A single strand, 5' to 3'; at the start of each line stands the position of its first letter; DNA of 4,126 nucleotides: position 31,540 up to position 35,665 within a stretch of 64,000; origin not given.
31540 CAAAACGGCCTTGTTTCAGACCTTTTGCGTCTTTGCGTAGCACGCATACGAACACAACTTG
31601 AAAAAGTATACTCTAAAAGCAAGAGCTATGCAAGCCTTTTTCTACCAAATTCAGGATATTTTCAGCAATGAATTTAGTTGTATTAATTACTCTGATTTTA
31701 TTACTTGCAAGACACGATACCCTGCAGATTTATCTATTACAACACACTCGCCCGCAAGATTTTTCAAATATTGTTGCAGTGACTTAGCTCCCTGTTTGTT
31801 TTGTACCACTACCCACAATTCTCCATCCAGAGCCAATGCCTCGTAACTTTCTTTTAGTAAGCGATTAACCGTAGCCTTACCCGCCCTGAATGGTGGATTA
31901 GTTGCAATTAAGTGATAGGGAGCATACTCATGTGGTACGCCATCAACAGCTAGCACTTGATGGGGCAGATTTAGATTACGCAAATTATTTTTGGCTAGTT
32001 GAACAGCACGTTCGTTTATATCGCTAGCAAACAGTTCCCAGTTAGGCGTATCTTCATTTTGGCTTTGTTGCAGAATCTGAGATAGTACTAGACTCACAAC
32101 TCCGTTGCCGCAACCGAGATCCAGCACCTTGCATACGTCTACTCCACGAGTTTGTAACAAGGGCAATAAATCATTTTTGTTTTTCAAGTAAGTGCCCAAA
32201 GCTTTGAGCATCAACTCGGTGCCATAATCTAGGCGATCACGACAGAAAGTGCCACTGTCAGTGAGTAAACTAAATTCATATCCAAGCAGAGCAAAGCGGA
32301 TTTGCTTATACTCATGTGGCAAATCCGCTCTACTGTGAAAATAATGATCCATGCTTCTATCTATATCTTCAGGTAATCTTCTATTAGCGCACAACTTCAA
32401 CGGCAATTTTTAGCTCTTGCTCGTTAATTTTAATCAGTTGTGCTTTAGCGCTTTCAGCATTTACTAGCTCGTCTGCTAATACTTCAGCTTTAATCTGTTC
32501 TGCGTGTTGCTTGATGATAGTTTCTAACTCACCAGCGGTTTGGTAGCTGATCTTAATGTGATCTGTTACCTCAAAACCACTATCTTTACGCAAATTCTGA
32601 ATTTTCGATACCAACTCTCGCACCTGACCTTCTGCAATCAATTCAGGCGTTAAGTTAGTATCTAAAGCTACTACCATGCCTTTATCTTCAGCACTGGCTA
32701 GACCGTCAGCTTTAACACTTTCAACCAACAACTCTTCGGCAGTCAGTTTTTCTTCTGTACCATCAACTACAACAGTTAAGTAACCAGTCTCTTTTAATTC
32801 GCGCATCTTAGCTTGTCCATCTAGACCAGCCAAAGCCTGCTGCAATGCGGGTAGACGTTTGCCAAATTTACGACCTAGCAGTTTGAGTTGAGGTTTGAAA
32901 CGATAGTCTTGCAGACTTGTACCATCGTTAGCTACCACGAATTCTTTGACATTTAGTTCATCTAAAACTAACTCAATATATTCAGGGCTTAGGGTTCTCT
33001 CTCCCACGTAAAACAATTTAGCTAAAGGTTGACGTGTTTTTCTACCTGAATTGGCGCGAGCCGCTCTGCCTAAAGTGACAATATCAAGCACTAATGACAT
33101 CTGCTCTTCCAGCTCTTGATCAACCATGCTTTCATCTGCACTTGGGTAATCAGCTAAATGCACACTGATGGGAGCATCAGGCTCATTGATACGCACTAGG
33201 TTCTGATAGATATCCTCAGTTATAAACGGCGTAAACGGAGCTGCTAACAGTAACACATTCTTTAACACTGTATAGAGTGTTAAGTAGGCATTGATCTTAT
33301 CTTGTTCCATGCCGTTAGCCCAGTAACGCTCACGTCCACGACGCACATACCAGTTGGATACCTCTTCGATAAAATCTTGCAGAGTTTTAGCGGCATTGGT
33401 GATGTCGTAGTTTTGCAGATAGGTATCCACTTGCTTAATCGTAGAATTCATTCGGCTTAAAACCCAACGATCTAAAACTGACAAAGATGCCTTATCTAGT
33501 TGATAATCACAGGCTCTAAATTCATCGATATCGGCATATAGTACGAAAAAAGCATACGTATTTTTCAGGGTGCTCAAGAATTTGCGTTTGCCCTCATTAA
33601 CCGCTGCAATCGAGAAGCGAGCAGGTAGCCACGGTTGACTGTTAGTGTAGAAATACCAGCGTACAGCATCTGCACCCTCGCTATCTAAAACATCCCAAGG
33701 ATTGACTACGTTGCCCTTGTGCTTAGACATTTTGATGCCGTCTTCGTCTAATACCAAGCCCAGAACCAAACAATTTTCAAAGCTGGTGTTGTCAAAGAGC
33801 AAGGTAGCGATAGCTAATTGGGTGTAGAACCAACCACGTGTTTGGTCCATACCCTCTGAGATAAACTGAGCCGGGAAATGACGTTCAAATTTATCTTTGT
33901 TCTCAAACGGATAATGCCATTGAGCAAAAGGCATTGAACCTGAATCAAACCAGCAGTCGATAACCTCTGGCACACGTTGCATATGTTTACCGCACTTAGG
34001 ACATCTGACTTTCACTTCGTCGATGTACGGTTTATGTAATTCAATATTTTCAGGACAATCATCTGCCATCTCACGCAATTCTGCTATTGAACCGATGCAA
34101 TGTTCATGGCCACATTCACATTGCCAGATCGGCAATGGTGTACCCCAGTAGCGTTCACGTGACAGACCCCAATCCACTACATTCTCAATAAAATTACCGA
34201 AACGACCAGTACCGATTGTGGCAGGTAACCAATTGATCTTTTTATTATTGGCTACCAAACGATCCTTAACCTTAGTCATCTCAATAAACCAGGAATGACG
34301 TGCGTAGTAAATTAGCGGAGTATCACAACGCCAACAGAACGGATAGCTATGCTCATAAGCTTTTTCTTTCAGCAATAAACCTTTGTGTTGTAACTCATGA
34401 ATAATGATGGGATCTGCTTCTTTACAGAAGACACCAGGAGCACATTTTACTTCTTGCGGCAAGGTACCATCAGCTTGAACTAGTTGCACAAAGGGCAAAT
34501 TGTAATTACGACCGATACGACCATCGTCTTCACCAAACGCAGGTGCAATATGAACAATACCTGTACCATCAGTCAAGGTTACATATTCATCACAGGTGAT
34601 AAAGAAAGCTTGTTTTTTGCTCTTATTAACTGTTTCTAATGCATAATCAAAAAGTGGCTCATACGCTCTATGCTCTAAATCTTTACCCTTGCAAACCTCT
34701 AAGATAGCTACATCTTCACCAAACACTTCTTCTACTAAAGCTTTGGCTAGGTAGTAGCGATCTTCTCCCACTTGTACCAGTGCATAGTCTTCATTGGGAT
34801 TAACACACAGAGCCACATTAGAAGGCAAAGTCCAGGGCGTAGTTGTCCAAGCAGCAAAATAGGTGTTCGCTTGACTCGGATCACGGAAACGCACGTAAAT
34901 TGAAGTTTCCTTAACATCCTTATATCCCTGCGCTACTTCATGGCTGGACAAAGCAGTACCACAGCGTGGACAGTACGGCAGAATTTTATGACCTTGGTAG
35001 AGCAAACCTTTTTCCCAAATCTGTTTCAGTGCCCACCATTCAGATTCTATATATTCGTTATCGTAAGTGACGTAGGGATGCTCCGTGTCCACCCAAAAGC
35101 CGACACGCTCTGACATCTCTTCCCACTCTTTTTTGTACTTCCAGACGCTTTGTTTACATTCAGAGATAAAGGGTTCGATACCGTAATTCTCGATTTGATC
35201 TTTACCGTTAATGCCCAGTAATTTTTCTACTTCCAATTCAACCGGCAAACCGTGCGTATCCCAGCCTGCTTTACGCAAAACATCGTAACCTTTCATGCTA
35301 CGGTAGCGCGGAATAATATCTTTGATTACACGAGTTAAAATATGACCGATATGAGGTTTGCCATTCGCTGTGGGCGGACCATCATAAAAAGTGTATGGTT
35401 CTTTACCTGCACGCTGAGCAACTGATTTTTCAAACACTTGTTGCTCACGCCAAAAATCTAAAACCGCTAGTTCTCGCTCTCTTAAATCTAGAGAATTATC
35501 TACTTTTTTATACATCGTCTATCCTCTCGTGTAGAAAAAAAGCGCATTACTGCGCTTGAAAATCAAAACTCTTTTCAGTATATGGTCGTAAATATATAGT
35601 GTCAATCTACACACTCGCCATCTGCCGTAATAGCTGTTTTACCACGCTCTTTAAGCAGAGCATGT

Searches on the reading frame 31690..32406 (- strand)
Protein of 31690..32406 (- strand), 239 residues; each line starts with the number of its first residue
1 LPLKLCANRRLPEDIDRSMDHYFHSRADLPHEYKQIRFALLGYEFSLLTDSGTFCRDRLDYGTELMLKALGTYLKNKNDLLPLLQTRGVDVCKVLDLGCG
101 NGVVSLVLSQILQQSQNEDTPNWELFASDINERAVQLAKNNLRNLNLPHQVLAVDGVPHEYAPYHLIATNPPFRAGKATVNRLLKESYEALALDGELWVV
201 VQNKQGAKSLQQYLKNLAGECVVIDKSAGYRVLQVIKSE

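Call 19: search_protein_families(library=pfam, proteins=[window:31690-32406:-])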
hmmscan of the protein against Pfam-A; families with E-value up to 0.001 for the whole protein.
window:31690-32406:- (239 aa): 6 families
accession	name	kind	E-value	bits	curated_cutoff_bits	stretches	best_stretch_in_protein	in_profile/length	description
PF05175.20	MTS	-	1.8e-31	109.5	23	1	45-234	2-170/170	Methyltransferase small domain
PF13847.12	Methyltransf_31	-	3.2e-08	33.8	27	1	92-147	5-53/145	Methyltransferase domain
PF13649.12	Methyltransf_25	-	2e-06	28.9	27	1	94-195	1-97/97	Methyltransferase domain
PF01170.24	UPF0020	-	1.9e-05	24.9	22.3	1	111-174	65-132/197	RMKL-like, methyltransferase domain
PF06325.19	PrmA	-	0.0005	20.1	22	1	88-151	159-213/296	Ribosomal protein L11 methyltransferase (PrmA)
PF01135.25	PCMT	-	0.00097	19.4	20.3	0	91-223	74-194/210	Protein-L-isoaspartate(D-aspartate) O-methyltransferase (PCMT)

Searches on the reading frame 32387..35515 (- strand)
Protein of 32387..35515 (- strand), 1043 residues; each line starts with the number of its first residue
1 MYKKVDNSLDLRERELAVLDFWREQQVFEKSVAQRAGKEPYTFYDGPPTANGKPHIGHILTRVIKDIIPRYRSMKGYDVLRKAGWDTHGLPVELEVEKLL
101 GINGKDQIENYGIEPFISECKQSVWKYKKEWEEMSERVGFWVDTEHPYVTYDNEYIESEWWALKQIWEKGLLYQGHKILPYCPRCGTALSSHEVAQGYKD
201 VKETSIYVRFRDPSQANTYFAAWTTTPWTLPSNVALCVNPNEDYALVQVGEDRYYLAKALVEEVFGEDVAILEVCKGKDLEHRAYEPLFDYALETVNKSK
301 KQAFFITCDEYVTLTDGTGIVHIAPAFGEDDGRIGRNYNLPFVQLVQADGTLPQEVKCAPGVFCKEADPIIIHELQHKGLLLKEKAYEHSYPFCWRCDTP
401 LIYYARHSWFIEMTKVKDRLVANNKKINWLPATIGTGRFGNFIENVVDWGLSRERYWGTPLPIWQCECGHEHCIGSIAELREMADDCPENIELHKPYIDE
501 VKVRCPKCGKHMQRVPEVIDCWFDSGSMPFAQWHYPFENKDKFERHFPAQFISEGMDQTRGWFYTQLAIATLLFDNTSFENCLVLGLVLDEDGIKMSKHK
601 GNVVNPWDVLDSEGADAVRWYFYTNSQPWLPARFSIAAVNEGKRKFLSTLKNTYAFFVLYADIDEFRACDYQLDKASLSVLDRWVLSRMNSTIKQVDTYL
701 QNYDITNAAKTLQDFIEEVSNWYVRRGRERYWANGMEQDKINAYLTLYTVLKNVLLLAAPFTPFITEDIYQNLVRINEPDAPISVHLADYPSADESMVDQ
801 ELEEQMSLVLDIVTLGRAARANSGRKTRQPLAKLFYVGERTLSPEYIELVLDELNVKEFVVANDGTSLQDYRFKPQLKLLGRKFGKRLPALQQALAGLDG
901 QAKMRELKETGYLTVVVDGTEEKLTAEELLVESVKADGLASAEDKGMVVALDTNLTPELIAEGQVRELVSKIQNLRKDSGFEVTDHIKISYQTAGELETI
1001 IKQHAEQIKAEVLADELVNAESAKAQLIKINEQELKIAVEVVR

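Call 19: search_protein_families(library=pfam, proteins=[window:32387-35515:-])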
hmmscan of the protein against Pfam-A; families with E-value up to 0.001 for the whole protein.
window:32387-35515:- (1043 aa): 5 families
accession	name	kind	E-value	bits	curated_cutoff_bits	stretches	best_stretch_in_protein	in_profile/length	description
PF00133.28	tRNA-synt_1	-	2e-129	432.4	22.7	1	18-626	2-405/414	tRNA synthetases class I (I, L, M and V)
PF19302.4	DUF5915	-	1e-52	179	27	1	848-1041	2-194/195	Domain of unknown function (DUF5915)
PF08264.19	Anticodon_1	-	1.2e-34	119.8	25.1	1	682-832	1-145/148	Anticodon-binding domain of tRNA ligase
PF09334.17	tRNA-synt_1g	-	9.2e-18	64.6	20.1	1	50-113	10-72/391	tRNA synthetases class I (M)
PF01406.26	tRNA-synt_1e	-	8.6e-05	22.5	27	0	42-79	11-48/301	tRNA synthetases class I (C) catalytic domain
